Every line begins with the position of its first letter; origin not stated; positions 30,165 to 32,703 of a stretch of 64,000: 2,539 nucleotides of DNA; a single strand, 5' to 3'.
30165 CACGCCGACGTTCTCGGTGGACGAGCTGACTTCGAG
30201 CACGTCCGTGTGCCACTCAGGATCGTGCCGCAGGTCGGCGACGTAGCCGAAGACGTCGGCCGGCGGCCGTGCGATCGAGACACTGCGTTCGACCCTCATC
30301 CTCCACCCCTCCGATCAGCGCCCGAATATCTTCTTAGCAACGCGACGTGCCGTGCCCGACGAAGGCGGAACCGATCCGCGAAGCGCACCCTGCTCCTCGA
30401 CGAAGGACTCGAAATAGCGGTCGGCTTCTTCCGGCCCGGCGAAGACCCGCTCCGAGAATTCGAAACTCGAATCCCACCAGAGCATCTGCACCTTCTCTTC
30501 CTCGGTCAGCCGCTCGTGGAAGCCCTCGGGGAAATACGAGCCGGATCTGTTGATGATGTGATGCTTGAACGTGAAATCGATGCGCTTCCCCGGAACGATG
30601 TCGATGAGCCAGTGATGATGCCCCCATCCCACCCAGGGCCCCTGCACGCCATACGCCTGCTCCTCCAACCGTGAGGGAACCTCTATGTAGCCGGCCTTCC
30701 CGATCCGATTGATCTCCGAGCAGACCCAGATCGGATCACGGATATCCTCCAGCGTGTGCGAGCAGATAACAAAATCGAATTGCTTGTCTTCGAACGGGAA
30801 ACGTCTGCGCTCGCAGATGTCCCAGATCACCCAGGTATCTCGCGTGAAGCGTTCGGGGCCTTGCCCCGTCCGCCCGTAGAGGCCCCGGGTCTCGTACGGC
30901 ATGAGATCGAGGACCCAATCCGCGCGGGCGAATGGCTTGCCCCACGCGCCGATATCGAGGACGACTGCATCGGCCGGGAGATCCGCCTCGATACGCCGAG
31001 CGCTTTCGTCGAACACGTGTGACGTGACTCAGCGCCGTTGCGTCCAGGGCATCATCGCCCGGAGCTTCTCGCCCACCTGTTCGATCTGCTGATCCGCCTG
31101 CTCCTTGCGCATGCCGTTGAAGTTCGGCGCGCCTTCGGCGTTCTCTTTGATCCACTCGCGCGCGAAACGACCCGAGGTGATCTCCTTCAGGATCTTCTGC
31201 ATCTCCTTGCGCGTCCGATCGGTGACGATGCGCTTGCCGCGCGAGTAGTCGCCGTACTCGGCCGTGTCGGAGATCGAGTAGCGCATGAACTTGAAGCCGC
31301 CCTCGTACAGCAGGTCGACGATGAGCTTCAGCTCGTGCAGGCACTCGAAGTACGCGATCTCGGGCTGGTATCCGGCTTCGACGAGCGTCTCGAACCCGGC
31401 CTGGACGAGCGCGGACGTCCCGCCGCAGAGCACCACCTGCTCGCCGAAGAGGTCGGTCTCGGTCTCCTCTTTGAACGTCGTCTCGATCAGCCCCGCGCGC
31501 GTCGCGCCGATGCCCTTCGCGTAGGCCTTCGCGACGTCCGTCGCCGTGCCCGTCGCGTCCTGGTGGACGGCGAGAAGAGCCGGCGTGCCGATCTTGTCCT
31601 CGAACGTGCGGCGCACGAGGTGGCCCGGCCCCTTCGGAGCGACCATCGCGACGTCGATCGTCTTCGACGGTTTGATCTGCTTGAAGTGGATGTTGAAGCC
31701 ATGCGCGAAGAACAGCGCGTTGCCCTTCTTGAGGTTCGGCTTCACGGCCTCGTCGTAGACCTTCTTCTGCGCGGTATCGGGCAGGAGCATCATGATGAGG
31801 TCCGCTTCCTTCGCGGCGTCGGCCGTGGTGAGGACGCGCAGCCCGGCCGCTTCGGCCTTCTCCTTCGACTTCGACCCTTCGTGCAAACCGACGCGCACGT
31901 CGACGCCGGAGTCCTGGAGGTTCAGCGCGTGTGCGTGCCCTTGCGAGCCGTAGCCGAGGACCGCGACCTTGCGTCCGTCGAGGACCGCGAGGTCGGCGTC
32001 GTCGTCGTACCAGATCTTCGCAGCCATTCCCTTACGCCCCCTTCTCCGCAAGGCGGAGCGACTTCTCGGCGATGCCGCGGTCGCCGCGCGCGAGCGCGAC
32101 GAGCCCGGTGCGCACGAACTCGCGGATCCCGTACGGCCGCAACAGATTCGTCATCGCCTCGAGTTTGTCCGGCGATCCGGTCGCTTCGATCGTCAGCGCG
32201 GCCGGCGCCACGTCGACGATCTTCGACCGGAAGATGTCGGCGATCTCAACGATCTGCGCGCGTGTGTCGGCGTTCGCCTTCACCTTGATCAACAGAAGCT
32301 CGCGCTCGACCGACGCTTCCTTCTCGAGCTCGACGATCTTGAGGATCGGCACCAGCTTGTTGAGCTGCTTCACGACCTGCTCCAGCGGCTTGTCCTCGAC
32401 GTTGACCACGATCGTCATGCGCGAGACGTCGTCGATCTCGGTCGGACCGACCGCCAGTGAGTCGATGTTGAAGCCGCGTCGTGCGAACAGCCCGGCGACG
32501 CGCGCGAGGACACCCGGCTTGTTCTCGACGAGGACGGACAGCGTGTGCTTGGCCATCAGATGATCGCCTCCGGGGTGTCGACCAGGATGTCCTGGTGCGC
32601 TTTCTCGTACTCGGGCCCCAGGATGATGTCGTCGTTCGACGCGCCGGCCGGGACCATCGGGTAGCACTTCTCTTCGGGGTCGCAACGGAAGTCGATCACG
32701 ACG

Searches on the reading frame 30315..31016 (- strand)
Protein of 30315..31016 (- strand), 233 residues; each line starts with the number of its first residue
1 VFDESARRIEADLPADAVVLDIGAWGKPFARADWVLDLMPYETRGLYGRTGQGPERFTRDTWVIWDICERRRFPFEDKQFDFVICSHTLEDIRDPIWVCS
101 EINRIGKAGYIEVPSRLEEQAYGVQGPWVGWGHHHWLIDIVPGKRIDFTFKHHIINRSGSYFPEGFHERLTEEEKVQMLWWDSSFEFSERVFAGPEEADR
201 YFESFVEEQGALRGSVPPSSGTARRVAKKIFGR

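Call 6: search_protein_families(library=pfam, proteins=[window:30315-31016:-])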
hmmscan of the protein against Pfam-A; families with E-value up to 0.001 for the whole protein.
window:30315-31016:- (233 aa): 2 families
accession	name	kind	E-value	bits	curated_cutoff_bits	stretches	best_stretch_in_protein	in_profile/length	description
PF08241.18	Methyltransf_11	-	7.9e-06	26.9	21.2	1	71-109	52-90/95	Methyltransferase domain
PF07021.18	MetW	-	0.00062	19.9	21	1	74-114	70-110/193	Methionine biosynthesis protein MetW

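Call 7: search_protein_families(library=ncbifam, proteins=[window:30315-31016:-], max_evalue=0.01)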
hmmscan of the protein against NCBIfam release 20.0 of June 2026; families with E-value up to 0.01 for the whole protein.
window:30315-31016:- (233 aa): 3 families
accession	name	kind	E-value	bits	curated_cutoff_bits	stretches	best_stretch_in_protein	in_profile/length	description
TIGR02081.1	metW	equivalog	6.4e-05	22.6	189.5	1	75-114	71-110/194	methionine biosynthesis protein MetW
NF001241.0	PRK00216.1-2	equivalog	0.0032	17.1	327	1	59-109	92-142/231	demethylmenaquinone methyltransferase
NF001243.0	PRK00216.1-4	equivalog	0.0068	15.8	235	0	72-109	109-146/237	demethylmenaquinone methyltransferase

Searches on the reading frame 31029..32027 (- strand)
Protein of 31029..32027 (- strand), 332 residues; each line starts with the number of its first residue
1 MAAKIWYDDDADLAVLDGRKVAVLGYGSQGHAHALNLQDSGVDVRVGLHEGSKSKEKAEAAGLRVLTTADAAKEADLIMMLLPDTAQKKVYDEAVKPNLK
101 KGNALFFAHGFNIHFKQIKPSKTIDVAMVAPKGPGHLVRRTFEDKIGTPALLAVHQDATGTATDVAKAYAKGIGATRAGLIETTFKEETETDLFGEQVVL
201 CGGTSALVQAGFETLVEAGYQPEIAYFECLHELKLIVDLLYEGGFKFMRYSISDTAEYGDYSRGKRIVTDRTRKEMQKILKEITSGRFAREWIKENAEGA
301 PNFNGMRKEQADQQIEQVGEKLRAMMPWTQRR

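Call 6: search_protein_families(library=pfam, proteins=[window:31029-32027:-])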
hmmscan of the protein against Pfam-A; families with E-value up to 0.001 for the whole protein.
window:31029-32027:- (332 aa): 5 families
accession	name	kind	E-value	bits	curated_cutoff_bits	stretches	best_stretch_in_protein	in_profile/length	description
PF07991.19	KARI_N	-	1.6e-76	255.9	20.6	1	16-179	2-165/165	Acetohydroxy acid isomeroreductase, NADPH-binding domain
PF01450.25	KARI_C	-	1.3e-67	227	29.1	1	185-328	1-144/144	Ketol-acid reductoisomerase, C-terminal domain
PF03807.23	F420_oxidored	-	2.4e-07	31.7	21.6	1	20-99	1-83/94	NADP oxidoreductase coenzyme F420-dependent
PF03446.21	NAD_binding_2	-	4.6e-07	30.4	21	1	20-105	1-89/161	NAD binding domain of 6-phosphogluconate dehydrogenase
PF02826.25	2-Hacid_dh_C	-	5.8e-07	29.5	25.1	1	6-89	23-106/178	D-isomer specific 2-hydroxyacid dehydrogenase, NAD binding domain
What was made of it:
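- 31029..32027 (-): ilvC, ketol-acid reductoisomerase. Pfam KARI_N and KARI_C (call 6).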

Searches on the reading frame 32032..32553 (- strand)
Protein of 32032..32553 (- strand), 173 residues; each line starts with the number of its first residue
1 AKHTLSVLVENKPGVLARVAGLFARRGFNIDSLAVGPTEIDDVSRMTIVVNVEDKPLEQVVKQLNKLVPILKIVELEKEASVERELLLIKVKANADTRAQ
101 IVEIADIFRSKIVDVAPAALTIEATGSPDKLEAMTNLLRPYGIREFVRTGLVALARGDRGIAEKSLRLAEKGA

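Call 6: search_protein_families(library=pfam, proteins=[window:32032-32553:-])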
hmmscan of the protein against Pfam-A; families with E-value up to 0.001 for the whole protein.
window:32032-32553:- (173 aa): 5 families
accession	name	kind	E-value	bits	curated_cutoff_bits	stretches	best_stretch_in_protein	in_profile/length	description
PF10369.15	ALS_ss_C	-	6.7e-31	106.6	23.2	1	84-157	1-74/74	Small subunit of acetolactate synthase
PF22629.2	ACT_AHAS_ss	-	4.5e-28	97.6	27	1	5-71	1-66/67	AHAS small subunit-like ACT domain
PF01842.31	ACT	-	2.7e-19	69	27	1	3-67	1-64/66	ACT domain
PF13710.12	ACT_5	-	6.2e-16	58.4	27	1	12-72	2-61/62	ACT domain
PF13291.12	ACT_4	-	3.6e-06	28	27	1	4-72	8-77/80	ACT domain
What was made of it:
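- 32032..32553 (-): ilvN, acetolactate synthase small subunit. Pfam ALS_ss_C and ACT_AHAS_ss (call 6).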
